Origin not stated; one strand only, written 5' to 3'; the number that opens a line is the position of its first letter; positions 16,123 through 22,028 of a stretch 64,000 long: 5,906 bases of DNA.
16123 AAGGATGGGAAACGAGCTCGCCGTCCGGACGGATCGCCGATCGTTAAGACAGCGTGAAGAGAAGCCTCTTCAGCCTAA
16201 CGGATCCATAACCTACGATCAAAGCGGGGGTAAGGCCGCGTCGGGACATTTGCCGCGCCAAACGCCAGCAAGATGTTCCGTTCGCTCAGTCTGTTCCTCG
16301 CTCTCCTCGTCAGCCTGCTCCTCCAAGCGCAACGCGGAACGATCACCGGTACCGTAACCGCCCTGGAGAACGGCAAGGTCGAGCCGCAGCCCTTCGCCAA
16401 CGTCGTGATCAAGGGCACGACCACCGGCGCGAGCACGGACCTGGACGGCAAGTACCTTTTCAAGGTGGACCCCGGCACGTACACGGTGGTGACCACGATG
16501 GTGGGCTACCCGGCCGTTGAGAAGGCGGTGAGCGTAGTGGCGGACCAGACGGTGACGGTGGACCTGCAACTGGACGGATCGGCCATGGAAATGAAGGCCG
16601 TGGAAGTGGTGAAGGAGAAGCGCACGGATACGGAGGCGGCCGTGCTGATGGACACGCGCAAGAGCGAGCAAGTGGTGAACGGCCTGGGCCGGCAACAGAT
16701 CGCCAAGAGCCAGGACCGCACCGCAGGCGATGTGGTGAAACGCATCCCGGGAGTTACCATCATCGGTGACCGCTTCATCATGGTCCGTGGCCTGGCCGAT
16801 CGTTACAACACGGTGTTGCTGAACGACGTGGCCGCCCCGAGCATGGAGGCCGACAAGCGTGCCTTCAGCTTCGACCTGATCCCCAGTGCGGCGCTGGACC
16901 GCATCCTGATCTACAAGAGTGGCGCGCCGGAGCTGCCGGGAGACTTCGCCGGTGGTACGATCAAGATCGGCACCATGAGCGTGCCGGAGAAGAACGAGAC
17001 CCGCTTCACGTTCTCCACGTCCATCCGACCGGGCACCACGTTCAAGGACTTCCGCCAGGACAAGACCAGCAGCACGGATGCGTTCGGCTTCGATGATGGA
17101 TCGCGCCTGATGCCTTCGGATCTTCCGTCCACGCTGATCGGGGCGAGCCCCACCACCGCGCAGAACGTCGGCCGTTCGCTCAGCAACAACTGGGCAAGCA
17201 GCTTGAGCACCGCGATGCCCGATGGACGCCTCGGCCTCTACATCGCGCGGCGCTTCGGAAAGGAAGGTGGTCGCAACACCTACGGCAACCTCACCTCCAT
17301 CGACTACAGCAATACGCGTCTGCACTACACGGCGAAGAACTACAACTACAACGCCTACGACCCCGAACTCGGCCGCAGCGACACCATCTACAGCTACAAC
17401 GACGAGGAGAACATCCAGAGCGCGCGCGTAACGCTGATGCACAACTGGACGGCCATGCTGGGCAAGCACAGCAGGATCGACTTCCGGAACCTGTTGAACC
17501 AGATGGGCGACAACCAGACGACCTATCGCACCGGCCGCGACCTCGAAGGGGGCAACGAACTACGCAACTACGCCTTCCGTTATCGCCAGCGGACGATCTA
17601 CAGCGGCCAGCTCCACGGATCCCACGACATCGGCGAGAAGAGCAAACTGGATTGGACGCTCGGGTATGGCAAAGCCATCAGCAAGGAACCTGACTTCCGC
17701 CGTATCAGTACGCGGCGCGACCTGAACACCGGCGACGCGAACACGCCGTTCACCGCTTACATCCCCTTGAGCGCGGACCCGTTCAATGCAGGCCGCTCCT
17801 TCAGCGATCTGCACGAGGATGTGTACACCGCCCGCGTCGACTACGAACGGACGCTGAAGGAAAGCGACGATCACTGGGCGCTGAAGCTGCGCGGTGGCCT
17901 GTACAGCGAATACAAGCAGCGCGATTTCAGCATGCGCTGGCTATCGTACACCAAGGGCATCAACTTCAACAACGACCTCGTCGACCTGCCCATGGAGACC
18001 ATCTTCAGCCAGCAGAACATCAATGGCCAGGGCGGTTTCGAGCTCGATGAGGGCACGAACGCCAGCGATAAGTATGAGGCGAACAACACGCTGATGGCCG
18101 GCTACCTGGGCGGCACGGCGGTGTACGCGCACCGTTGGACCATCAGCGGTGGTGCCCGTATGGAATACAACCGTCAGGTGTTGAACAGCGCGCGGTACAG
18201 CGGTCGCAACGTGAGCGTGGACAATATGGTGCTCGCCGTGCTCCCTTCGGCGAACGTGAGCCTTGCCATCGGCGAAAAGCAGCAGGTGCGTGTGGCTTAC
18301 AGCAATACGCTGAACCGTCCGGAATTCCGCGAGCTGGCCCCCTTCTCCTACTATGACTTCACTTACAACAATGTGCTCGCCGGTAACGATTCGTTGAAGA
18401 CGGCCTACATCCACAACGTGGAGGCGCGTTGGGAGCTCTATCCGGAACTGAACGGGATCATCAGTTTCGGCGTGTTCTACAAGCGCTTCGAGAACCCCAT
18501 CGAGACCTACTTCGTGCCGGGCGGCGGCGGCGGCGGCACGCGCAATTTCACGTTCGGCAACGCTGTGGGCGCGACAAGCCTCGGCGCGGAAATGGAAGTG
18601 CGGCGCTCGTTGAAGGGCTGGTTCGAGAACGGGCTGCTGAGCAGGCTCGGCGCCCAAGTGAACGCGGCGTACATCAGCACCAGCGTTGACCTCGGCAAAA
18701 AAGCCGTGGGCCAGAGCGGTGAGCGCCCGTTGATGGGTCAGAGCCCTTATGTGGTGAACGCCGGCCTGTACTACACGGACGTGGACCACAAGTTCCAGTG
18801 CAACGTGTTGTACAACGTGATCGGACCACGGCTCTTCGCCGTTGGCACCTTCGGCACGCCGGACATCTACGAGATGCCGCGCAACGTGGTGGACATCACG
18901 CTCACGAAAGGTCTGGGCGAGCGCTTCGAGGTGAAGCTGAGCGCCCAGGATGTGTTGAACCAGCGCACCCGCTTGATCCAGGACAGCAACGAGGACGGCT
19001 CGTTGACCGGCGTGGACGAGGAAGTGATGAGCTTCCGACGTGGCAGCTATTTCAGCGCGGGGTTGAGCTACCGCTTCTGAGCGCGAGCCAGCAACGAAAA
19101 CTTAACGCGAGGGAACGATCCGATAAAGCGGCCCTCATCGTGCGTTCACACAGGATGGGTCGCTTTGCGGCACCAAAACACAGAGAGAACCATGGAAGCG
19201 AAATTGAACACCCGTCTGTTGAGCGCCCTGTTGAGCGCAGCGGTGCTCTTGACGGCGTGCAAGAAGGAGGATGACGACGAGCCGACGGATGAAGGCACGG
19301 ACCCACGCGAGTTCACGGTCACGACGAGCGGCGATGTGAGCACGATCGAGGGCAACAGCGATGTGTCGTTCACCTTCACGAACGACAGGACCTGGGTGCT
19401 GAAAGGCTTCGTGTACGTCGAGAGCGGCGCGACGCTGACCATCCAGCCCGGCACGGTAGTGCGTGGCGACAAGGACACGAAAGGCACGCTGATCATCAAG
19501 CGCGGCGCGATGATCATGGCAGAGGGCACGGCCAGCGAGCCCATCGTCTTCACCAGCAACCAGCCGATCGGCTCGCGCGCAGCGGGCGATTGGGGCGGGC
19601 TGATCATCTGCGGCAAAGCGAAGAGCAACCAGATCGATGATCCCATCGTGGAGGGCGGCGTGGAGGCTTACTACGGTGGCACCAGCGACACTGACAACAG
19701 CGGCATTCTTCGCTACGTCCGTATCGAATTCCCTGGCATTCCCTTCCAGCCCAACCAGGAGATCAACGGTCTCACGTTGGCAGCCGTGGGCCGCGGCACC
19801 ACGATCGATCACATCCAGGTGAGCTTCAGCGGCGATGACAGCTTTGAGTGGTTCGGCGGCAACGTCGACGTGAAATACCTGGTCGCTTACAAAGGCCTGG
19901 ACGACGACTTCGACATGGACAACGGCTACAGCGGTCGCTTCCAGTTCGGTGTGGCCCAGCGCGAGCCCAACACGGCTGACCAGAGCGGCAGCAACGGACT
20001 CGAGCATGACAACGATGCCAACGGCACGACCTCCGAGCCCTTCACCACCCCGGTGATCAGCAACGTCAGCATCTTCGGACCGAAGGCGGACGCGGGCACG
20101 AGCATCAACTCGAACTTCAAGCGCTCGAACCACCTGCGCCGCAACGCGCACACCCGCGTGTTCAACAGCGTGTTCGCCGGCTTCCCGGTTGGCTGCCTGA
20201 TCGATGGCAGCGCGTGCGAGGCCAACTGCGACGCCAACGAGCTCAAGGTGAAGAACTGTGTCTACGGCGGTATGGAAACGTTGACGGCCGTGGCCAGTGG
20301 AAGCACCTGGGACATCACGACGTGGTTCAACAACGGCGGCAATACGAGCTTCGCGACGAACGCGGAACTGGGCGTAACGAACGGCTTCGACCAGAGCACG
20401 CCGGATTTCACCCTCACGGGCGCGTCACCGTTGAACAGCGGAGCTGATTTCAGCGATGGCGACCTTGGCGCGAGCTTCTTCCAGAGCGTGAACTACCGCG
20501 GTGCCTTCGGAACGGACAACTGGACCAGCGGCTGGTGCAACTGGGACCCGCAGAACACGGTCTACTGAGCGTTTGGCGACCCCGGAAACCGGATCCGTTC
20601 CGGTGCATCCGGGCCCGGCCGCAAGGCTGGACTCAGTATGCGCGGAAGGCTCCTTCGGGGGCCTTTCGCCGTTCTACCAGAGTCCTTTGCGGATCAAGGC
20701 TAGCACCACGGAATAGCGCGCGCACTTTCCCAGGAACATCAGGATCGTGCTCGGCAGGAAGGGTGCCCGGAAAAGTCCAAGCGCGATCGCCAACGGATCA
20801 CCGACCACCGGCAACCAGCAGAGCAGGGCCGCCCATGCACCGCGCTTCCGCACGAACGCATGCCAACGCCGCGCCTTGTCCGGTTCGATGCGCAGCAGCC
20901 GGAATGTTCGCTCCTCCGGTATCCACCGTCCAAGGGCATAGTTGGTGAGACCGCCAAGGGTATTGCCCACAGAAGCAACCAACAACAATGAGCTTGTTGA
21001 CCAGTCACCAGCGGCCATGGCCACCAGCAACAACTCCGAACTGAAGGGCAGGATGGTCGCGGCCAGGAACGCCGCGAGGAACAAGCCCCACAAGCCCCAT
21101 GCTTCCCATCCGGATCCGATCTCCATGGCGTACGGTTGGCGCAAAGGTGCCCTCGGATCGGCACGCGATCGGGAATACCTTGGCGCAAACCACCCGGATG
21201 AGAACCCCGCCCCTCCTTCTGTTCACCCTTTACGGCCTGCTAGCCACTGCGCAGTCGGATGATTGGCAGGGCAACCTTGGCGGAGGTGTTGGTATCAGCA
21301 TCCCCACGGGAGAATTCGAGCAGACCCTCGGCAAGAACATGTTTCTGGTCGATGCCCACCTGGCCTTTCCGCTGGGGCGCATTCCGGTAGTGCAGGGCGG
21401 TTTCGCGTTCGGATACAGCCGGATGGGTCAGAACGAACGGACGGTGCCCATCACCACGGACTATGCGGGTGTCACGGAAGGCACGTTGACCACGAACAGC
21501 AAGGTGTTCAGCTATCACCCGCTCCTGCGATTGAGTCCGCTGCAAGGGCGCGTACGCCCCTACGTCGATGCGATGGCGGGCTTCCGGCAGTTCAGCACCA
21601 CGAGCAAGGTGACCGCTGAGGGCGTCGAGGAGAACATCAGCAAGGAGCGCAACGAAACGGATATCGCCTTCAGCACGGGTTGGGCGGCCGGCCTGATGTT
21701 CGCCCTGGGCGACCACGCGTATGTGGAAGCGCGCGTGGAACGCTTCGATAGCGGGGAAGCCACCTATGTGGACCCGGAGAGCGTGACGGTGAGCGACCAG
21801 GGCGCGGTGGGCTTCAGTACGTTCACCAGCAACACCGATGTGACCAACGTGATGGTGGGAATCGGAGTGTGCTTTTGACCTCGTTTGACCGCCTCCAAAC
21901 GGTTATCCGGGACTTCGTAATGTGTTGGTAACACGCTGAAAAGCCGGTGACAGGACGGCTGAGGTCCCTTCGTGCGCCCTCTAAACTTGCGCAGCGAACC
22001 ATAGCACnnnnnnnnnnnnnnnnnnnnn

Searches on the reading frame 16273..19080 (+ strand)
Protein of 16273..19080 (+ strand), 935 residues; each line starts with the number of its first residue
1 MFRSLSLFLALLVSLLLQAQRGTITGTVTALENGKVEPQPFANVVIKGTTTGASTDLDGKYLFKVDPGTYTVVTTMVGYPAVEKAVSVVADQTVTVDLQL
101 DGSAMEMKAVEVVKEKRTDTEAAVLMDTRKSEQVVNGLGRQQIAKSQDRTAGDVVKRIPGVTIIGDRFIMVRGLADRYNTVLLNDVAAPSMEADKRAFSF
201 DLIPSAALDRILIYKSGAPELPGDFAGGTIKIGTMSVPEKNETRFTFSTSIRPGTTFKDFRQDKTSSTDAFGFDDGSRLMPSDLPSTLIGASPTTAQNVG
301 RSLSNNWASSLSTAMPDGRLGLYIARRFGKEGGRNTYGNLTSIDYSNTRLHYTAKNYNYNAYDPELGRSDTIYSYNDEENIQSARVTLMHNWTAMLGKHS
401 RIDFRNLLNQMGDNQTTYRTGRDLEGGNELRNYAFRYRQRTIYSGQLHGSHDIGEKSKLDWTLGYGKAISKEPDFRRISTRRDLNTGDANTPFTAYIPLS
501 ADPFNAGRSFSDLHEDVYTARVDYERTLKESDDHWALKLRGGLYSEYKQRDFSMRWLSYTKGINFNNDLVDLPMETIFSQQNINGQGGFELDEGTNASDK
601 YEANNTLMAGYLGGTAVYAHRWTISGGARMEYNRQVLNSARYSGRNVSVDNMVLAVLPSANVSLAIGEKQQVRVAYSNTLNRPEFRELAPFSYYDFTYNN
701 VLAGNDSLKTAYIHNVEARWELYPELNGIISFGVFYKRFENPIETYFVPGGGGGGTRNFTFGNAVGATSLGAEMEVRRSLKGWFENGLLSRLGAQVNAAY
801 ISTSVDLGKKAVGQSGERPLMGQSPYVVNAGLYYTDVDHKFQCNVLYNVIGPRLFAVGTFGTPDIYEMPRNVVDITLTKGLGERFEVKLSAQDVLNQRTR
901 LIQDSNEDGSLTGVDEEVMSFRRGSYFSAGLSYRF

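Call 66: search_protein_families(library=pfam, proteins=[window:16273-19080:+], max_evalue=0.00001)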
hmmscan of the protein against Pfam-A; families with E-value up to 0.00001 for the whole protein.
window:16273-19080:+ (935 aa): 3 families
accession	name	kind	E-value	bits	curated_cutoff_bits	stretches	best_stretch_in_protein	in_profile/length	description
PF13715.12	CarbopepD_reg_2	-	3.8e-17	62.5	32.2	1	24-112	1-88/88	CarboxypepD_reg-like domain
PF13620.12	CarboxypepD_reg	-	2.5e-13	50.6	32.3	1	23-100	1-81/82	Carboxypeptidase regulatory-like domain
PF07715.20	Plug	-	7.4e-12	46.2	23.9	1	128-226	2-103/107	TonB-dependent Receptor Plug Domain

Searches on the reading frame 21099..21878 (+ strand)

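Call 67: search_protein_families(library=pfam, proteins=[window:21099-21878:+], max_evalue=0.00001)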
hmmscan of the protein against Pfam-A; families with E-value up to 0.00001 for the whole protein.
window:21099-21878:+ (259 aa): 1 family
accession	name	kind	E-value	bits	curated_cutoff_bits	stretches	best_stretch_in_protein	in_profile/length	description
PF13505.12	OMP_b-brl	-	3.2e-07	31.1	28.7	1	40-220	4-157/175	Outer membrane protein beta-barrel domain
